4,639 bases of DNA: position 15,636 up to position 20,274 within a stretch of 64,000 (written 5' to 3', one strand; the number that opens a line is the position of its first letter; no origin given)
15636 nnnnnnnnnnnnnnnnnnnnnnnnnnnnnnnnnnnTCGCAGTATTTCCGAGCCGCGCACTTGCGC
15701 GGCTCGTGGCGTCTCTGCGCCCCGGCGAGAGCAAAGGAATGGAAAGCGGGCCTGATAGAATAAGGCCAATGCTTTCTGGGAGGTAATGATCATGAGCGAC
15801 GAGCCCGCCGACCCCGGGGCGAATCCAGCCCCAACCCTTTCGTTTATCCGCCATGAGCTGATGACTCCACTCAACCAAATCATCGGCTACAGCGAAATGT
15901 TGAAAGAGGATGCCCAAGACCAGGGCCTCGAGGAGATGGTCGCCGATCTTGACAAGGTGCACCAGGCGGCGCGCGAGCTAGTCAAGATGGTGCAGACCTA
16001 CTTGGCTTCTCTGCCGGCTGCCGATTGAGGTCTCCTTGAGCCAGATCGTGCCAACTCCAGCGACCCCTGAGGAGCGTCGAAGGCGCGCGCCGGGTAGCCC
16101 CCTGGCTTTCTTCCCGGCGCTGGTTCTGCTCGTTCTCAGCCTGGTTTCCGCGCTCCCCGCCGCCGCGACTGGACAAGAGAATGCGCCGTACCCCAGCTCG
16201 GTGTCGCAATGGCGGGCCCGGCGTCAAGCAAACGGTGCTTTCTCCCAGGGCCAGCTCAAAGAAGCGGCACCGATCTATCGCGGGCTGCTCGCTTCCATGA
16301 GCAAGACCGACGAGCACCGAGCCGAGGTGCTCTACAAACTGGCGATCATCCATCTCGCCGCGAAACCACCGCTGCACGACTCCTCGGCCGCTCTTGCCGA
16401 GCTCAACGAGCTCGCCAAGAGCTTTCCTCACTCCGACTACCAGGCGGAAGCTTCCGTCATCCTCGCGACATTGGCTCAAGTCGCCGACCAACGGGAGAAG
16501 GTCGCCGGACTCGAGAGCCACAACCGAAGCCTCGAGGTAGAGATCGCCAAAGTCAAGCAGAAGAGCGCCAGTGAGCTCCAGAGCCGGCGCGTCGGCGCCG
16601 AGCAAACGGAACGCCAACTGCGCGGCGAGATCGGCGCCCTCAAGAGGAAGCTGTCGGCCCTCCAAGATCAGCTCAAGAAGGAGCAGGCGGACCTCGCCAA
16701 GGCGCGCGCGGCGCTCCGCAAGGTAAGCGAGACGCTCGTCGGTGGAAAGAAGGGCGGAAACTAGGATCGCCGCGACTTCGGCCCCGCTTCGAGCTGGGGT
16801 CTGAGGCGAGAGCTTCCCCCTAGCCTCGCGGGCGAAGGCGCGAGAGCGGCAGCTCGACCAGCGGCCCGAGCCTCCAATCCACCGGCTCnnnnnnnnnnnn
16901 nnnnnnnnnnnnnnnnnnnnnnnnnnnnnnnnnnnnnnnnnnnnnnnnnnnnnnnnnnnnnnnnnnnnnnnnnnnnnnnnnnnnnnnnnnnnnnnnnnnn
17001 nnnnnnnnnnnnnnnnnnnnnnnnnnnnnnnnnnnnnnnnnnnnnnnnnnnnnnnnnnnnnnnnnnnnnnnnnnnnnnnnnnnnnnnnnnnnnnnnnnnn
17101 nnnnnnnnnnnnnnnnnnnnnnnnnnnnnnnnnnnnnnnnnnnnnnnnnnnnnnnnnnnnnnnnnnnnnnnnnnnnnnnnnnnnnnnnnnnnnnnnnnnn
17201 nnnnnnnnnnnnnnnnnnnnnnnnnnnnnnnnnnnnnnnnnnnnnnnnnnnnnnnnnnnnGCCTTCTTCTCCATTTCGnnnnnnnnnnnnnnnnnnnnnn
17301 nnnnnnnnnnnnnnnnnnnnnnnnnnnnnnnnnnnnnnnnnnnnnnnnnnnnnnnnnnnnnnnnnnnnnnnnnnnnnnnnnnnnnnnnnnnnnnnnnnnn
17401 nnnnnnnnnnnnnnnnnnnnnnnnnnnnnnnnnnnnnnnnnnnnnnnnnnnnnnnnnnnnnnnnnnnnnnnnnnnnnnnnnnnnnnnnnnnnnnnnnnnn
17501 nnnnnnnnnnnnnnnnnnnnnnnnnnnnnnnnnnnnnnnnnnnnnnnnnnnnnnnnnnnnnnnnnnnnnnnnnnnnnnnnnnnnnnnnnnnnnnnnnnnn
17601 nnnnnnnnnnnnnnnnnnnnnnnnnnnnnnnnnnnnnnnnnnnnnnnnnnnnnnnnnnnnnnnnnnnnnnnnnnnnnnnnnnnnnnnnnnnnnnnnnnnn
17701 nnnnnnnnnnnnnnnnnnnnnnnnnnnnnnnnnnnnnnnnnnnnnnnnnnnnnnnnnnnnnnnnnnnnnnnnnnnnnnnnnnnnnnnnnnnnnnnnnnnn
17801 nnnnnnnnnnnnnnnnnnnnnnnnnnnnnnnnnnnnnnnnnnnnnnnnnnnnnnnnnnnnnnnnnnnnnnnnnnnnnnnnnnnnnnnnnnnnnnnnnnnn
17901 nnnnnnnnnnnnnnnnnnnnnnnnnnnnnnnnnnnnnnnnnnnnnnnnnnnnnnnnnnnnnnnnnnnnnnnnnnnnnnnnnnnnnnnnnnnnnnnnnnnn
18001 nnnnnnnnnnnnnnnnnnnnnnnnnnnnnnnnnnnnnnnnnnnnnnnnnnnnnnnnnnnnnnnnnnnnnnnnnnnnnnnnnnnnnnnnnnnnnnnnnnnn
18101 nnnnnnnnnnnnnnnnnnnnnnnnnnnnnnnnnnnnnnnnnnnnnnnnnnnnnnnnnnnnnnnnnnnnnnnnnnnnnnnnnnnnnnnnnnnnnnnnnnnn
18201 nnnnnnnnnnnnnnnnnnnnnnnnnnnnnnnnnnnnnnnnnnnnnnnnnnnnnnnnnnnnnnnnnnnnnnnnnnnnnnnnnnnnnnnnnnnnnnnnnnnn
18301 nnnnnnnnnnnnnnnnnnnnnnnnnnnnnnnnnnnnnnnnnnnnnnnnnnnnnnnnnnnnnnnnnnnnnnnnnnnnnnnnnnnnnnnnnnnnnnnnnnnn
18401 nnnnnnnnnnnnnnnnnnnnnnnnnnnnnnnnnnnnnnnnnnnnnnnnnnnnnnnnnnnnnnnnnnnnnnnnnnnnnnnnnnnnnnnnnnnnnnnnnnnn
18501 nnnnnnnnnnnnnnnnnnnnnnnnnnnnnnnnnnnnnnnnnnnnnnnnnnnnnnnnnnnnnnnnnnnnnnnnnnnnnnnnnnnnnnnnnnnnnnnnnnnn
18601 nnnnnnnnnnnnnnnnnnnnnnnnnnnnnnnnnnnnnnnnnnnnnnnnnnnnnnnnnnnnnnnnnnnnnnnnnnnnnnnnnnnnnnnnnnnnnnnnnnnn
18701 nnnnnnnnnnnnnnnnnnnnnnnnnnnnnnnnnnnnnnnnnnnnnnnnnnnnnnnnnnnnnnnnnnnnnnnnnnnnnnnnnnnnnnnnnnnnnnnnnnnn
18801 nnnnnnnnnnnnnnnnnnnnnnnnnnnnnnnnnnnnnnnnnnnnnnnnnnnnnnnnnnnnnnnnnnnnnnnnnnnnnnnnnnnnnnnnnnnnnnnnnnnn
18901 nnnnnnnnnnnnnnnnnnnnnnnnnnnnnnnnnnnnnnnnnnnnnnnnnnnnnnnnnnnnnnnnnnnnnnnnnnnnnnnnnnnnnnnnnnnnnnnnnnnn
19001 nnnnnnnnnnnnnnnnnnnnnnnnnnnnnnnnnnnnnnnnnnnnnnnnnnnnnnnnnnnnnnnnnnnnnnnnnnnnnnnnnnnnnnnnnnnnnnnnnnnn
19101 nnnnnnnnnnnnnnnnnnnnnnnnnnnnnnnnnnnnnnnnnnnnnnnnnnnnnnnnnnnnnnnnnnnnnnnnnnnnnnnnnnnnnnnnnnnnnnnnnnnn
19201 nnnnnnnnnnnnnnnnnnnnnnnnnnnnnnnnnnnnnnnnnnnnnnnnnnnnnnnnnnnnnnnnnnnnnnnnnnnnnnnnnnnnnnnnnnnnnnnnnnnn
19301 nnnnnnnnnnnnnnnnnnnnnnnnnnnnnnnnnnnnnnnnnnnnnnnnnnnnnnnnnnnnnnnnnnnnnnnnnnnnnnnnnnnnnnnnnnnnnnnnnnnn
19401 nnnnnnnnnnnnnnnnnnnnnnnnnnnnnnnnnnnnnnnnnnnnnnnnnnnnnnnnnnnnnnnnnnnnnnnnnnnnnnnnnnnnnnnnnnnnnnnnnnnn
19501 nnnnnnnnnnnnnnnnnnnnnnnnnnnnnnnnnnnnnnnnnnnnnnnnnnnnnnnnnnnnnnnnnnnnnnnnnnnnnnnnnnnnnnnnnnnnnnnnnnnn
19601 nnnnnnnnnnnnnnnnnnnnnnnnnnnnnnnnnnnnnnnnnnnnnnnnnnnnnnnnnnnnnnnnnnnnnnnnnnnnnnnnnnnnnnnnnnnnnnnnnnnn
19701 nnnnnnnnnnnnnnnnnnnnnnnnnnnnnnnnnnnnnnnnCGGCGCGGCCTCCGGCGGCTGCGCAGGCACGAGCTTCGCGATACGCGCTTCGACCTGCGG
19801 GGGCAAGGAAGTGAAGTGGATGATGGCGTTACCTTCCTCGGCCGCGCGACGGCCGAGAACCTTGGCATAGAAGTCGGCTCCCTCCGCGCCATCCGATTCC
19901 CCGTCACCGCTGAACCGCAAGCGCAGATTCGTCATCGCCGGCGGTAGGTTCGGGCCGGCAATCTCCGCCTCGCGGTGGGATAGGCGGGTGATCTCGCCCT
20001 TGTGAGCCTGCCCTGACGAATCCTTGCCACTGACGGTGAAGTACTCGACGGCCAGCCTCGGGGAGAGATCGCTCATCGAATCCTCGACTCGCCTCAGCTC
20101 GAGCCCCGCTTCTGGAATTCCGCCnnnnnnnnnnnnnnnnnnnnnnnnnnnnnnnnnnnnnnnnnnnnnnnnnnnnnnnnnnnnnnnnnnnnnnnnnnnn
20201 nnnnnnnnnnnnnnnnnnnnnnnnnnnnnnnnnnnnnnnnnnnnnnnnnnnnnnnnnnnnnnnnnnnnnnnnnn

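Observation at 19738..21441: Unusual domain fusion: catalytically orphan HisKA helix + receiver + class III cyclase + PilZ-like tail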

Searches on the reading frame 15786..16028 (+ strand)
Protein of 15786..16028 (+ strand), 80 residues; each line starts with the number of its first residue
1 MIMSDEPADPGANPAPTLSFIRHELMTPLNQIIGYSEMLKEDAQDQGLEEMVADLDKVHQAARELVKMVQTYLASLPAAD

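Call 3: search_protein_families(library=pfam, proteins=[window:15786-16028:+], max_evalue=0.01)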
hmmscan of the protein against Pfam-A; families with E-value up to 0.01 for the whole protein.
window:15786-16028:+ (80 aa): 1 family
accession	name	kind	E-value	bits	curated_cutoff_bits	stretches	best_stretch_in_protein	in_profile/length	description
PF00512.31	HisKA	-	2.4e-09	37.5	26.9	1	18-73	6-58/66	His Kinase A (phospho-acceptor) domain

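Call 4: search_protein_families(library=ncbifam, proteins=[window:15786-16028:+], max_evalue=0.01)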
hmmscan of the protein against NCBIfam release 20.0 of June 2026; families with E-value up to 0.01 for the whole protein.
window:15786-16028:+ (80 aa): 10 families
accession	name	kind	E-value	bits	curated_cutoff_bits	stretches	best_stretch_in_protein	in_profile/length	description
TIGR02966.1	phoR_proteo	equivalog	3e-05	23.2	334.2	1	21-73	121-172/333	phosphate regulon sensor histidine kinase PhoR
NF041947.1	LuxQ_Vibrio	equivalog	0.00024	19.1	1200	1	19-53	477-511/843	quorum-sensing autoinducer 2 sensor kinase/phosphatase LuxQ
NF008302.0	PRK11091.1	equivalog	0.00037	18.8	838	1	18-48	287-317/779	aerobic respiration two-component sensor histidine kinase ArcB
NF041593.1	histid_kinase_PdhS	equivalog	0.0033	15.4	2000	1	18-42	806-830/1041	cell-division control histidine kinase PdhS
NF050805.1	CellDivHKDivJCaul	equivalog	0.0046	15.3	1000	1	15-70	299-354/531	cell cycle sensor histidine kinase DivJ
NF011874.0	PRK15347.1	equivalog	0.0059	14.7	852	1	18-70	402-451/921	two component system sensor kinase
NF046044.1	PnpS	equivalog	0.0063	15.6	400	1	21-69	177-224/390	two-component system histidine kinase PnpS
NF033091.0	HK_VanS_ACDEFG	equivalog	0.0068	15.5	400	1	20-44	80-104/293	vancomycin resistance histidine kinase VanS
NF008235.0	PRK11006.1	equivalog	0.0082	15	390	1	21-55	211-245/431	phosphate regulon sensor histidine kinase PhoR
NF008099.0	PRK10841.1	equivalog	0.0096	13.7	920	1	18-56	474-512/949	two-component system sensor histidine kinase RcsC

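Call 39: find_homologous_proteins(query=window:15786-16028:+)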
Query window:15786-16028:+ (80 aa): 2 proteins with E <= 0.001 among 4 candidates.
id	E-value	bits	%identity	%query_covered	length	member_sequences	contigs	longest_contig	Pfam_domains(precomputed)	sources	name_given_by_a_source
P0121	5.4e-43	162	100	98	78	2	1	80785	PF00512.32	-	-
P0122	2.3e-36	141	88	98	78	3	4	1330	PF00512.32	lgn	-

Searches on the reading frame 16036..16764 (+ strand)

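Call 3: search_protein_families(library=pfam, proteins=[window:16036-16764:+], max_evalue=0.01)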
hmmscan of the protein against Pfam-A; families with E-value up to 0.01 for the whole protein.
window:16036-16764:+ (242 aa): 4 families
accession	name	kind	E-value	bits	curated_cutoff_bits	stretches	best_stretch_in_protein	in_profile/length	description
PF00038.26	Filament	-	0.0026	17.9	40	1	154-226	18-90/313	Intermediate filament protein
PF11559.13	ADIP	-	0.0047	17.4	34.3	1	154-227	59-131/151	Afadin- and alpha -actinin-Binding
PF13851.11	GAS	-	0.0055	16.6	32.3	1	86-226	36-171/200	Growth-arrest specific micro-tubule binding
PF14559.12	TPR_19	-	0.0066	17.2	25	1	68-137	1-63/68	Tetratricopeptide repeat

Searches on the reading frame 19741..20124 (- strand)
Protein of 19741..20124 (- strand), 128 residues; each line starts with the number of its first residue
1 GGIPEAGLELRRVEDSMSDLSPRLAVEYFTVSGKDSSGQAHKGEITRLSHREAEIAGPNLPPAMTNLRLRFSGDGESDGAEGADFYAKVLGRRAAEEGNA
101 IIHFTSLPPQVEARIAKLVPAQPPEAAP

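Call 16: search_protein_families(library=pfam, alignment_id=A2, max_evalue=1)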
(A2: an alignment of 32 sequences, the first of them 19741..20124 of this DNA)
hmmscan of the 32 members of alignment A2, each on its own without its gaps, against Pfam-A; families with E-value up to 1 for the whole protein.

A. member 1, window:19741-20124:- (128 aa): 0 families

B. families by the number of members that match (of 32 scanned): 4 families
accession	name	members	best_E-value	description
PF07238.19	PilZ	19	1.3e-06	PilZ domain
PF18115.7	Tudor_3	1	0.045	DNA repair protein Crb2 Tudor domain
PF13377.12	Peripla_BP_3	1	0.089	Periplasmic binding protein-like domain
PF24063.1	DUF7363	1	0.11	Domain of unknown function (DUF7363)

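Call 26: predict_structure(alignment_id=A2)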
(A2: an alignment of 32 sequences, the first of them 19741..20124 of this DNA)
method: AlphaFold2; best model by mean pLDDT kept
length: 128 residues; sequences in the alignment: 32
mean_pLDDT: 85.2   pTM: 0.76
mean pLDDT of the five models: 85.2, 82.0, 81.4, 80.7, 77.8
residues with pLDDT >= 90: 76; 70-90: 27; 50-70: 25; < 50: 0
segments of 3 or more residues with pLDDT < 50: none
pLDDT, mean of each block of 10 residues (from residue 1): 70 77 94 85 95 95 96 68 91 85 95 90 62
secondary structure, 60 per line:
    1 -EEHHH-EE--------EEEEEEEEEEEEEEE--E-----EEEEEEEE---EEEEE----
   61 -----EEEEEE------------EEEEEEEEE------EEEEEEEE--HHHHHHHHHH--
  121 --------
elements in order: E18-32 E41-48 E52-56 E66-71 E84-92 E99-106 H109-118

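Call 29: fold_search(model_id=the predicted structure, library=pdb)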
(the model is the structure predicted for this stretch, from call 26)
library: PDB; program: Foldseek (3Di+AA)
matches with E <= 10: 665; with E <= 0.001: 10
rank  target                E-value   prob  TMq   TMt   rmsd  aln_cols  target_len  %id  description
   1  4xrn_C                2.1e-04  1.00  0.53  0.60   4.5       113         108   16  Pilz domain with c-di-gmp of a protein from Pseudomonas aeruginosa (released 2016-02-03)
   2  4xrn_B                2.6e-04  1.00  0.53  0.63   4.3       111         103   15  Pilz domain with c-di-gmp of a protein from Pseudomonas aeruginosa (released 2016-02-03)
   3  4rt0_A                4.4e-04  1.00  0.47  0.53   5.4       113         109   15  Structure of the Alg44 PilZ domain from Pseudomonas aeruginosa PAO1 in complex with c-di-GMP (released 2015-04-08)
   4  4xrn_D                4.9e-04  1.00  0.52  0.60   4.6       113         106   16  Pilz domain with c-di-gmp of a protein from Pseudomonas aeruginosa (released 2016-02-03)
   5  7mie                  5.2e-04  1.00  0.50  0.30   5.2       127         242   15  Crystal structure of the Borreliella burgdorferi PlzA protein in complex with c-di-GMP (released 2021-06-30)
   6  4i86_B                5.8e-04  1.00  0.50  0.63   3.9       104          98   23  Crystal structure of PilZ domain of CeSA from cellulose synthesizing bacterium (released 2013-04-03)
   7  4xrn_A                6.1e-04  1.00  0.55  0.65   4.6       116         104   16  Pilz domain with c-di-gmp of a protein from Pseudomonas aeruginosa (released 2016-02-03)
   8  4rt1_B                6.4e-04  1.00  0.53  0.61   4.4       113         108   14  Structure of the Alg44 PilZ domain (R95A mutant) from Pseudomonas aeruginosa PAO1 in complex with c-di-GMP (released 2015-04-08)
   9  4rt0_B                6.4e-04  1.00  0.50  0.57   4.4       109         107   14  Structure of the Alg44 PilZ domain from Pseudomonas aeruginosa PAO1 in complex with c-di-GMP (released 2015-04-08)
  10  4i86_A                8.8e-04  1.00  0.53  0.63   4.0       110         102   21  Crystal structure of PilZ domain of CeSA from cellulose synthesizing bacterium (released 2013-04-03)
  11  9fnn_A                1.3e-03  1.00  0.61  0.11   4.3       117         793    9  Cryo-EM structure of the c-di-GMP-saturated 'crown'less Bcs macrocomplex for cellulose secretion in E. coli (released 2024-10-16)
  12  4rt0_C                1.3e-03  1.00  0.48  0.55   5.3       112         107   15  Structure of the Alg44 PilZ domain from Pseudomonas aeruginosa PAO1 in complex with c-di-GMP (released 2015-04-08)
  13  4rt1_A                1.4e-03  1.00  0.54  0.62   4.3       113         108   17  Structure of the Alg44 PilZ domain (R95A mutant) from Pseudomonas aeruginosa PAO1 in complex with c-di-GMP (released 2015-04-08)
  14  5y4r_D                2.2e-03  1.00  0.51  0.54   4.3       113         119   12  Structure of a methyltransferase complex (released 2017-11-29)
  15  5vx6_B                2.3e-03  1.00  0.56  0.36   4.2       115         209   10  Structure of Bacillus subtilis Inhibitor of motility (MotI/DgrA) (released 2017-11-22)
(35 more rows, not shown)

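Call 57: search_protein_representatives(alignment_id=A2)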
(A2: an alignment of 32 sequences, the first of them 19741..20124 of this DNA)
Query: 32 sequences, 123 profile positions. Proteins with E-value up to 0.001 (for the whole library): 1741; up to 1e-10: 962; up to 1e-30: 19. The best 150 are listed.
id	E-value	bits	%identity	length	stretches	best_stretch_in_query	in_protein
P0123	3.0e-37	143.3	-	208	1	2-120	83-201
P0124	1.4e-35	137.9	-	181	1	1-120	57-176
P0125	1.8e-35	137.5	-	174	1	1-119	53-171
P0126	2.5e-35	137.1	-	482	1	1-120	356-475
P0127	3.0e-35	136.8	-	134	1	1-119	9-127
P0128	1.1e-34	135.0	-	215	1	2-119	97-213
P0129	1.7e-34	134.3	-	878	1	2-119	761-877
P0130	9.6e-34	131.9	-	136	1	2-118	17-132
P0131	2.1e-33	130.8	-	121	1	5-121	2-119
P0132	3.3e-33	130.2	-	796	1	2-120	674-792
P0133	9.2e-33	128.8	-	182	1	1-119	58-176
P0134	1.1e-32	128.5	-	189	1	2-117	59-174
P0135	1.2e-32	128.4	-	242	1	1-117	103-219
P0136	1.7e-32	127.9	-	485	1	2-119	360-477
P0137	6.4e-32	126.0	-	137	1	1-120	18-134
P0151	7.6e-30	119.3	-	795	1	2-119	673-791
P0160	3.2e-29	117.3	-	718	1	1-121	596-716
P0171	2.4e-28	114.5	-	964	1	2-118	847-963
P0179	6.3e-28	113.1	-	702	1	2-119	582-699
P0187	1.1e-27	112.4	-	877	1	2-121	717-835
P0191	1.9e-27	111.6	-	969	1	2-121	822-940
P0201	5.7e-27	110.1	-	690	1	2-119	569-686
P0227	8.2e-26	106.3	-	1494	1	2-121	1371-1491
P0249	3.4e-25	104.3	-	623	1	2-121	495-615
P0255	5.2e-25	103.7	-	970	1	3-119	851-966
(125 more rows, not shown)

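Call 59: search_protein_families(library=pfam, alignment_id=A3, max_evalue=0.001)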
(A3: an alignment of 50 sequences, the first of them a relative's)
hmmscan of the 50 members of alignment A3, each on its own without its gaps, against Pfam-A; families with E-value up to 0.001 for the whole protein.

A. member 1, P0126 (482 aa): 2 families
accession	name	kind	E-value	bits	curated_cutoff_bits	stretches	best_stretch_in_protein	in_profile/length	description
PF00072.30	Response_reg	-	3.3e-33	114.6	30.2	1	9-119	2-110/111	Response regulator receiver domain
PF00211.25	Guanylate_cyc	-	8.6e-27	94.3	21.9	1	175-330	6-156/183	Adenylate and Guanylate cyclase catalytic domain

B. families by the number of members that match (of 50 scanned): 35 families (the first 25 are shown)
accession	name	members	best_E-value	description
PF00211.25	Guanylate_cyc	50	1.5e-36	Adenylate and Guanylate cyclase catalytic domain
PF00072.30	Response_reg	9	1.8e-100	Response regulator receiver domain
PF13185.12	GAF_2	9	1.5e-17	GAF domain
PF05226.16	CHASE2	8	8.4e-69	CHASE2 domain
PF00672.30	HAMP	8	4e-18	HAMP domain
PF01590.32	GAF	7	2.8e-17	GAF domain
PF13492.12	GAF_3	7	4e-11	GAF domain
PF13426.13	PAS_9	6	1.9e-29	PAS domain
PF00989.32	PAS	6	1.1e-20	PAS fold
PF08448.16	PAS_4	6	1.5e-13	PAS fold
PF00512.31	HisKA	4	9.7e-30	His Kinase A (phospho-acceptor) domain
PF02743.24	dCache_1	4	5.2e-20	Cache domain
PF13188.13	PAS_8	4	6.6e-07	PAS domain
PF08447.18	PAS_3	2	3.4e-68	PAS fold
PF13191.12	AAA_16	2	1.7e-42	AAA ATPase domain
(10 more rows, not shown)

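Call 62: search_protein_families(library=pfam, proteins=[P0227, P0129, P0160, P0179, P0191, P0171, P0255, P0187, P0132, P0151], max_evalue=0.0001)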
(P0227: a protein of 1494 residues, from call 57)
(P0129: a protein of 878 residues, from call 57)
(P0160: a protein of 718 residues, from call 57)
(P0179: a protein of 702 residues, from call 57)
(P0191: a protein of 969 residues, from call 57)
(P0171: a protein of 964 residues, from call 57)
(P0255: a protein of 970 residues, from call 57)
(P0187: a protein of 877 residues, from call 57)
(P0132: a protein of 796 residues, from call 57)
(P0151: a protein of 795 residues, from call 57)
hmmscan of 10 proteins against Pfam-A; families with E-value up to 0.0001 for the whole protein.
P0227 (1494 aa): 6 families
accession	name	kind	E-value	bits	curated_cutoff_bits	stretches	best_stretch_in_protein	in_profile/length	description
PF00072.30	Response_reg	-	1.8e-100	331.2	30.2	4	1015-1126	1-110/111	Response regulator receiver domain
PF02518.31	HATPase_c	-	5.4e-31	107.7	26.4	1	404-520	1-109/111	Histidine kinase-, DNA gyrase B-, and HSP90-like ATPase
PF00211.25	Guanylate_cyc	-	1.9e-26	93.2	21.9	1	1189-1367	6-179/183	Adenylate and Guanylate cyclase catalytic domain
PF00512.31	HisKA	-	7.3e-20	71.2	26.9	1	292-357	1-66/66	His Kinase A (phospho-acceptor) domain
PF01627.28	Hpt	-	2.4e-12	47.4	24.6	1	906-987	1-82/84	Hpt domain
PF23198.2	PDE8A_N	-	1.2e-11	45.2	29.6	0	709-788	30-112/147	PDE8A-like, N-terminal domain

P0129 (878 aa): 4 families
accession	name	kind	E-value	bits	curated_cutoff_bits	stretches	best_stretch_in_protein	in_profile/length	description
PF00072.30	Response_reg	-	3.8e-30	104.8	30.2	1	413-523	2-110/111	Response regulator receiver domain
PF00211.25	Guanylate_cyc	-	2.3e-23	83.2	21.9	1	580-749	7-174/183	Adenylate and Guanylate cyclase catalytic domain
PF12706.13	Lactamase_B_2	-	5.7e-17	62.4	27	1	41-249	3-200/200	Beta-lactamase superfamily domain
PF00512.31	HisKA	-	1.3e-08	35.1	26.9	1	314-364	9-56/66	His Kinase A (phospho-acceptor) domain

P0160 (718 aa): 2 families
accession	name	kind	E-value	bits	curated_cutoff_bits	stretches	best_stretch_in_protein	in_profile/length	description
PF00072.30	Response_reg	-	9.2e-70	232.3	30.2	3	252-363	1-110/111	Response regulator receiver domain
PF00211.25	Guanylate_cyc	-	4.9e-29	101.7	21.9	1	416-594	7-180/183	Adenylate and Guanylate cyclase catalytic domain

P0179 (702 aa): 3 families
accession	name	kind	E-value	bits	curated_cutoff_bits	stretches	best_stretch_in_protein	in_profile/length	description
PF00072.30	Response_reg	-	3.1e-29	101.8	30.2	1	234-344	2-110/111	Response regulator receiver domain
PF00211.25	Guanylate_cyc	-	1.2e-21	77.6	21.9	1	402-553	8-154/183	Adenylate and Guanylate cyclase catalytic domain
PF00512.31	HisKA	-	5.9e-13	49.1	26.9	1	18-49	4-31/66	His Kinase A (phospho-acceptor) domain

P0191 (969 aa): 7 families
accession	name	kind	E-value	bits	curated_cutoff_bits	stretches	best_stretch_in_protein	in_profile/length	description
PF08447.18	PAS_3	-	3.4e-68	226.4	25.6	3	95-178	3-87/89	PAS fold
PF13426.13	PAS_9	-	1.9e-29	102.4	27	1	208-310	1-103/103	PAS domain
PF00211.25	Guanylate_cyc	-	3.2e-28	99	21.9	1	640-792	6-153/183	Adenylate and Guanylate cyclase catalytic domain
PF00989.32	PAS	-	1.1e-20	74.1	22.6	1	201-302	4-107/113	PAS fold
PF08448.16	PAS_4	-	4.4e-13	49.8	23.1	1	205-313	2-110/110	PAS fold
PF14598.12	PAS_11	-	4.5e-09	36.7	25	0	84-172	5-92/109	PAS domain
PF13188.13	PAS_8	-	3.2e-06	27.3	21.8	1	202-251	5-55/65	PAS domain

P0171 (964 aa): 7 families
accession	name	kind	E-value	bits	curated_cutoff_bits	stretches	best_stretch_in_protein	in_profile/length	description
PF00211.25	Guanylate_cyc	-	1.9e-25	89.9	21.9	1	666-820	7-156/183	Adenylate and Guanylate cyclase catalytic domain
PF00672.30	HAMP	-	1.4e-14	54.6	25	1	440-492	1-53/53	HAMP domain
PF02743.24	dCache_1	-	4.7e-13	49.7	45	1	151-405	36-239/240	Cache domain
PF13426.13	PAS_9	-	5.1e-11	43.2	27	1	526-625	11-103/103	PAS domain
PF13188.13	PAS_8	-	6.6e-07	29.5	21.8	1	502-561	5-53/65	PAS domain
PF00989.32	PAS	-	5.9e-06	26.7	22.6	1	522-622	18-112/113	PAS fold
PF07238.19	PilZ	-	1.8e-05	25.5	22.5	1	880-963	16-100/102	PilZ domain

P0255 (970 aa): 6 families
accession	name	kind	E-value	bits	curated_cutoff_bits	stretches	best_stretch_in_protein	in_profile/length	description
PF00211.25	Guanylate_cyc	-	1.4e-27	96.9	21.9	1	669-822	7-155/183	Adenylate and Guanylate cyclase catalytic domain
PF00672.30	HAMP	-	4e-18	65.9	25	1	441-493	1-53/53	HAMP domain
PF13426.13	PAS_9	-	1.4e-14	54.6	27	1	527-628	9-103/103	PAS domain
PF00989.32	PAS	-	1.7e-08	34.9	22.6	1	530-625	21-112/113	PAS fold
PF02743.24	dCache_1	-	1.6e-06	28.2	45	1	194-316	67-176/240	Cache domain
PF08448.16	PAS_4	-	2.2e-05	25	23.1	1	528-628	13-107/110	PAS fold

P0187 (877 aa): 2 families
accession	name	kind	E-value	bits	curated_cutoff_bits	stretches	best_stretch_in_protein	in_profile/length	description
PF05226.16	CHASE2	-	4.1e-45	154.8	26.3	1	22-432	13-251/257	CHASE2 domain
PF00211.25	Guanylate_cyc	-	1.4e-23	83.8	21.9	1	536-688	7-154/183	Adenylate and Guanylate cyclase catalytic domain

P0132 (796 aa): 1 family
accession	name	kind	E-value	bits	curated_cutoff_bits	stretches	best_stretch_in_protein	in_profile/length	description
PF00211.25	Guanylate_cyc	-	3e-28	99.1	21.9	1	493-669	7-178/183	Adenylate and Guanylate cyclase catalytic domain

P0151 (795 aa): 2 families
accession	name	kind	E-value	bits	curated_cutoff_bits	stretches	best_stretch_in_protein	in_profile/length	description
PF05226.16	CHASE2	-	5.6e-65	219.9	26.3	1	24-394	3-257/257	CHASE2 domain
PF00211.25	Guanylate_cyc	-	9.2e-23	81.2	21.9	1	489-657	7-168/183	Adenylate and Guanylate cyclase catalytic domain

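Call 64: search_protein_families(library=pfam, proteins=[P0249, P0201, P0126], max_evalue=0.0001)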
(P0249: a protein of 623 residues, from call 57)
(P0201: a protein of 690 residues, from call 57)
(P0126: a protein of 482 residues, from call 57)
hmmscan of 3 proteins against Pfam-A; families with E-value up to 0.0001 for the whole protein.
P0249 (623 aa): 3 families
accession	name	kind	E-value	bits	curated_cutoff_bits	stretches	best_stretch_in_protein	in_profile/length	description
PF00072.30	Response_reg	-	4.5e-29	101.3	30.2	1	139-250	1-110/111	Response regulator receiver domain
PF00211.25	Guanylate_cyc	-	9.5e-26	90.9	21.9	1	314-468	7-156/183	Adenylate and Guanylate cyclase catalytic domain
PF01627.28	Hpt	-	6.8e-15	55.5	24.6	1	32-113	1-82/84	Hpt domain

P0201 (690 aa): 3 families
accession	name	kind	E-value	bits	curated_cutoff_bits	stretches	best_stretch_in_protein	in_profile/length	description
PF00072.30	Response_reg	-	3.1e-31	108.3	30.2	1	214-324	2-110/111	Response regulator receiver domain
PF00512.31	HisKA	-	9.7e-30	102.9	26.9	2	33-101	1-66/66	His Kinase A (phospho-acceptor) domain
PF00211.25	Guanylate_cyc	-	5.3e-28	98.3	21.9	1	387-550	6-165/183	Adenylate and Guanylate cyclase catalytic domain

P0126 (482 aa): 2 families
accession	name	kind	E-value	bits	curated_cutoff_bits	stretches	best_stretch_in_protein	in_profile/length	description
PF00072.30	Response_reg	-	3.3e-33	114.6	30.2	1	9-119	2-110/111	Response regulator receiver domain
PF00211.25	Guanylate_cyc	-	8.6e-27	94.3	21.9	1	175-330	6-156/183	Adenylate and Guanylate cyclase catalytic domain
